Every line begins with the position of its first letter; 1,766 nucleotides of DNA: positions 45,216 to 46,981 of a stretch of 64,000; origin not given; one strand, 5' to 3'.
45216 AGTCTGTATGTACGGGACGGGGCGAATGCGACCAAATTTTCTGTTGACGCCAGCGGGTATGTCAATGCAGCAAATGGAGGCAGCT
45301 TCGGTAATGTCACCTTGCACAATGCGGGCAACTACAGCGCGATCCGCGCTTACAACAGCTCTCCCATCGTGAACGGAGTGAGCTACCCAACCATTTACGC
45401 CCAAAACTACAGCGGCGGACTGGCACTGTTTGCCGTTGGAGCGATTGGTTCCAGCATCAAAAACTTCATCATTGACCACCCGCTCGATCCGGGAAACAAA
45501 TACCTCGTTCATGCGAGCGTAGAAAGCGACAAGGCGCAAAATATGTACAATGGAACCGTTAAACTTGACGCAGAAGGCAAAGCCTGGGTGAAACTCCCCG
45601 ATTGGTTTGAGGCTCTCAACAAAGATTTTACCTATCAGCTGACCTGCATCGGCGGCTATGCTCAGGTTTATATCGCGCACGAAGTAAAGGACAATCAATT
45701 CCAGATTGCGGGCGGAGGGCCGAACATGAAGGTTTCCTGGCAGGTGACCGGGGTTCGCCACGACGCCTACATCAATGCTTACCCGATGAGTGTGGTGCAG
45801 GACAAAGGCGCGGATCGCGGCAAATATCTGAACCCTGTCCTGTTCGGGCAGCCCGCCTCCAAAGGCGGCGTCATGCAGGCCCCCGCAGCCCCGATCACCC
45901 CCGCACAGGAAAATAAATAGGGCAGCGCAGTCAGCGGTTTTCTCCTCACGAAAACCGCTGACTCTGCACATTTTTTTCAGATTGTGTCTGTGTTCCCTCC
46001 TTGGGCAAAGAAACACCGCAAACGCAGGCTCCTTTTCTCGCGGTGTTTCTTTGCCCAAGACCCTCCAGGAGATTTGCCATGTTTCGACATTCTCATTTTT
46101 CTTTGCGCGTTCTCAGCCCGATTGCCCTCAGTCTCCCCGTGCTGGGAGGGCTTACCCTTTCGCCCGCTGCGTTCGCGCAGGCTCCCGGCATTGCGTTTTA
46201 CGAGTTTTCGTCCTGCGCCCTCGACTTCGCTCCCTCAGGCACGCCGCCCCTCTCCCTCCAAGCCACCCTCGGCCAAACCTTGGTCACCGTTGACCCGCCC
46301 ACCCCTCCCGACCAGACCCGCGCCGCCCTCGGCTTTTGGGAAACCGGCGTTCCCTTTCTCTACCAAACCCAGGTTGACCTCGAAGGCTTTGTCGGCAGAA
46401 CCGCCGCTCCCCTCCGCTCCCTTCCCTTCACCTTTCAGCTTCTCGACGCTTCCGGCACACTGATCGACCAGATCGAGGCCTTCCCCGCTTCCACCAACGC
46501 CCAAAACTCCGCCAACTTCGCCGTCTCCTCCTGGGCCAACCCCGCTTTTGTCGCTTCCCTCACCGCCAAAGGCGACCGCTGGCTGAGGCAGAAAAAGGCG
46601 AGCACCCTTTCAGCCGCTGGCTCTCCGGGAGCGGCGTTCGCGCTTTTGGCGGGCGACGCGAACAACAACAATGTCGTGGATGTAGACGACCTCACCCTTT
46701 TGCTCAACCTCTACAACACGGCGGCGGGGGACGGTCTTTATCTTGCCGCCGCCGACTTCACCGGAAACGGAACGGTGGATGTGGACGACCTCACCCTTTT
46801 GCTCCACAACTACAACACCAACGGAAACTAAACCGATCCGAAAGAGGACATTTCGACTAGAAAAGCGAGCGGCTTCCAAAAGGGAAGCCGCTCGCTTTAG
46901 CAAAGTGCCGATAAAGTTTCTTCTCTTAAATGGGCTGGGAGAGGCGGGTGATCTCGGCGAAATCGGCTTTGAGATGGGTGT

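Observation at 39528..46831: Island of large secreted proteins combining dockerin-type tails and a PEP-CTERM anchor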

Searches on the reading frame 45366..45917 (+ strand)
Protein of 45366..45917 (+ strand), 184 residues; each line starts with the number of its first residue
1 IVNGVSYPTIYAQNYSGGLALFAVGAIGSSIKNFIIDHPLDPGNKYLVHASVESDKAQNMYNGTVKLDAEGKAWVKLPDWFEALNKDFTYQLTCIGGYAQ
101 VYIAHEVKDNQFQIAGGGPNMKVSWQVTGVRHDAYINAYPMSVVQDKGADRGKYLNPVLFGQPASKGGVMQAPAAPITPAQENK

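Call 55: search_solved_structures(query=A4, max_evalue=10, show_alignments=2)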
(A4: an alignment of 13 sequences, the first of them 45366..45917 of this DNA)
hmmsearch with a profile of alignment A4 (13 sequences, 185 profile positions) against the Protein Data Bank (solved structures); distinct sequences matched with E-value up to 10: 0.
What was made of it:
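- Tried and rejected: The profile of the C tip found nothing in PDB sequences (call 55), and the tip has no Pfam family.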

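Call 62: predict_structure(alignment_id=A4)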
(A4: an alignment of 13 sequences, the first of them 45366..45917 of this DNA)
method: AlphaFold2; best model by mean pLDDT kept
length: 184 residues; sequences in the alignment: 13
mean_pLDDT: 68.0   pTM: 0.56
mean pLDDT of the five models: 68.0, 63.3, 60.2, 60.1, 57.0
residues with pLDDT >= 90: 57; 70-90: 30; 50-70: 46; < 50: 51
segments of 3 or more residues with pLDDT < 50: 1-32, 51-53, 170-184
pLDDT, mean of each block of 10 residues (from residue 1): 28 31 31 57 64 64 96 94 89 95 98 97 94 69 68 60 64 37 42
secondary structure, 60 per line:
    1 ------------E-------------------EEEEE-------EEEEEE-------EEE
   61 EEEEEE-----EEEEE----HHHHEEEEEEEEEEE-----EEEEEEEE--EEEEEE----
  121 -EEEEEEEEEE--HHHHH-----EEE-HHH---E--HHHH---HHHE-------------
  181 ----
elements in order: E33-37 E45-50 E58-66 E72-76 H81-84 E85-95 E101-108 E111-116 E122-131 H134-138 E144-146 H157-160
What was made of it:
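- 45456..45863 (+): C residues about 720-855: conserved tip domain (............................). AF2 core pLDDT is above 90 for model residues 61-130 (call 62).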

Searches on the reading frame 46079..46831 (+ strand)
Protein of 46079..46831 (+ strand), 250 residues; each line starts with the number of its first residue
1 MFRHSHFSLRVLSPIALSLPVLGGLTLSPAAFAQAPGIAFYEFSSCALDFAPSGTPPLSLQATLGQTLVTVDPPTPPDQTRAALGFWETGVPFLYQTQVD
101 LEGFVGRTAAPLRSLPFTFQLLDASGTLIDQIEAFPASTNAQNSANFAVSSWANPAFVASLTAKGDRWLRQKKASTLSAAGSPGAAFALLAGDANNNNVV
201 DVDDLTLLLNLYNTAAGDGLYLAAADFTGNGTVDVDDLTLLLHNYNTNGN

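Call 3: search_protein_families(library=pfam, proteins=[window:46079-46831:+], max_evalue=1)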
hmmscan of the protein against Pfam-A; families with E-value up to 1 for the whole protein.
window:46079-46831:+ (250 aa): 4 families
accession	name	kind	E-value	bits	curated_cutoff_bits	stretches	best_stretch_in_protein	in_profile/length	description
PF00404.24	Dockerin_1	-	0.0006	20.4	22.9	1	191-241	1-52/57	Dockerin type I domain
PF13517.12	FG-GAP_3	-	0.0075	17.3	26.9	0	215-235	39-59/61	FG-GAP-like repeat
PF13405.12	EF-hand_6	-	0.0077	16.3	25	0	225-244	9-28/30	EF-hand domain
PF00036.39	EF-hand_1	-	0.048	13.7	25.4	0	224-242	8-26/29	EF hand domain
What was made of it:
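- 46556..46828 (+): D residues 160-250: last strand of an X-like module plus a divergent dockerin. Dockerin_1 20.4 bits against 22.9 (call 3).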

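Call 4: search_protein_families(library=ncbifam, proteins=[window:46079-46831:+], max_evalue=1)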
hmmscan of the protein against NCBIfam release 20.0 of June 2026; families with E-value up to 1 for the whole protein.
window:46079-46831:+ (250 aa): 2 families
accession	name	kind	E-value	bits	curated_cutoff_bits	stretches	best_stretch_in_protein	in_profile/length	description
NF041540.1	dockerin_GC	domain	0.0064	16.9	29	1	192-246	10-64/67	GC-type dockerin domain-anchored protein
NF038353.1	FxLYD_dom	domain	0.46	10.4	23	1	108-159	14-65/71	FxLYD domain-containing protein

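Call 39: search_solved_structures(query=window:46079-46828:+, max_evalue=1, show_alignments=1)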
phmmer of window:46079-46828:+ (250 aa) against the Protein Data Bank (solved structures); distinct sequences matched with E-value up to 1: 13.
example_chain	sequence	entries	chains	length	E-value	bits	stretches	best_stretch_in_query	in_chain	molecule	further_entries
5lxv_B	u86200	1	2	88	0.025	17.8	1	184-240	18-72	Carbohydrate-binding protein WP_009985128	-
8x39_A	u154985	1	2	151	0.025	17.7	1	190-246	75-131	Serine protease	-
2y3n_B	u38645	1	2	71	0.026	17.7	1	187-244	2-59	CELLULOSOMAL FAMILY-48 PROCESSIVE GLYCOSIDE HYDROLASE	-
8x3a_A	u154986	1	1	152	0.027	17.7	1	190-246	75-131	Serine protease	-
5k39_B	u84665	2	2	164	0.043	17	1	196-247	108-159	Dockerin module from a protein of unknown function | Ig domain protein group 2 domain protein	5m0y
2b59_B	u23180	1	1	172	0.09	15.9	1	183-244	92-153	Cellulosomal scaffolding protein A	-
4wi0_B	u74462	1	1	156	0.24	14.6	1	168-244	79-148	Cellulosomal scaffoldin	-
1b8c_A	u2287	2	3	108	0.29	14.3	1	175-242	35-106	PROTEIN (PARVALBUMIN)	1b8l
3kcp_A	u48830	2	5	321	0.34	14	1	182-243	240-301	Cellulosomal-scaffolding protein A | Cellulosome anchoring protein cohesin region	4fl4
5g5d_B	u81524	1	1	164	0.59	13.3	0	185-244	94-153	CELLULOSOMAL-SCAFFOLDING PROTEIN A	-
4u3s_B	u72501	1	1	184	0.67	13.1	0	177-246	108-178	Cellulosomal scaffoldin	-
6kge_D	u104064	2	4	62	0.8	12.8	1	190-246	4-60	And cellulose-binding endoglucanase family 9 CelL ortholog dockerin domain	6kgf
6kgc_B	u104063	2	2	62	0.83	12.8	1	190-246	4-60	And cellulose-binding endoglucanase family 9 CelL ortholog dockerin domain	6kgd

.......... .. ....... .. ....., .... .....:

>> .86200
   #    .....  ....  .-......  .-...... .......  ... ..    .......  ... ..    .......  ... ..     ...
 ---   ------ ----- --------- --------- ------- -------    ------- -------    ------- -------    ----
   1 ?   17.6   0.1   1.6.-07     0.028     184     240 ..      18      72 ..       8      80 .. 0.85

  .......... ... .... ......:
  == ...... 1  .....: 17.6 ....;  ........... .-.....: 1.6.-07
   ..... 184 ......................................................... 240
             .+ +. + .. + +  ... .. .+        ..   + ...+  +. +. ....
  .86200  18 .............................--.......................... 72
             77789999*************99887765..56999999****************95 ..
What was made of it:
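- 46556..46828 (+): PDB dockerins at E about 0.025 (call 39).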

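Call 71: search_protein_families(library=phrogs, proteins=[window:46079-46828:+], max_evalue=0.01)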
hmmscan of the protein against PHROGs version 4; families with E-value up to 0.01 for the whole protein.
window:46079-46828:+ (250 aa): 0 families
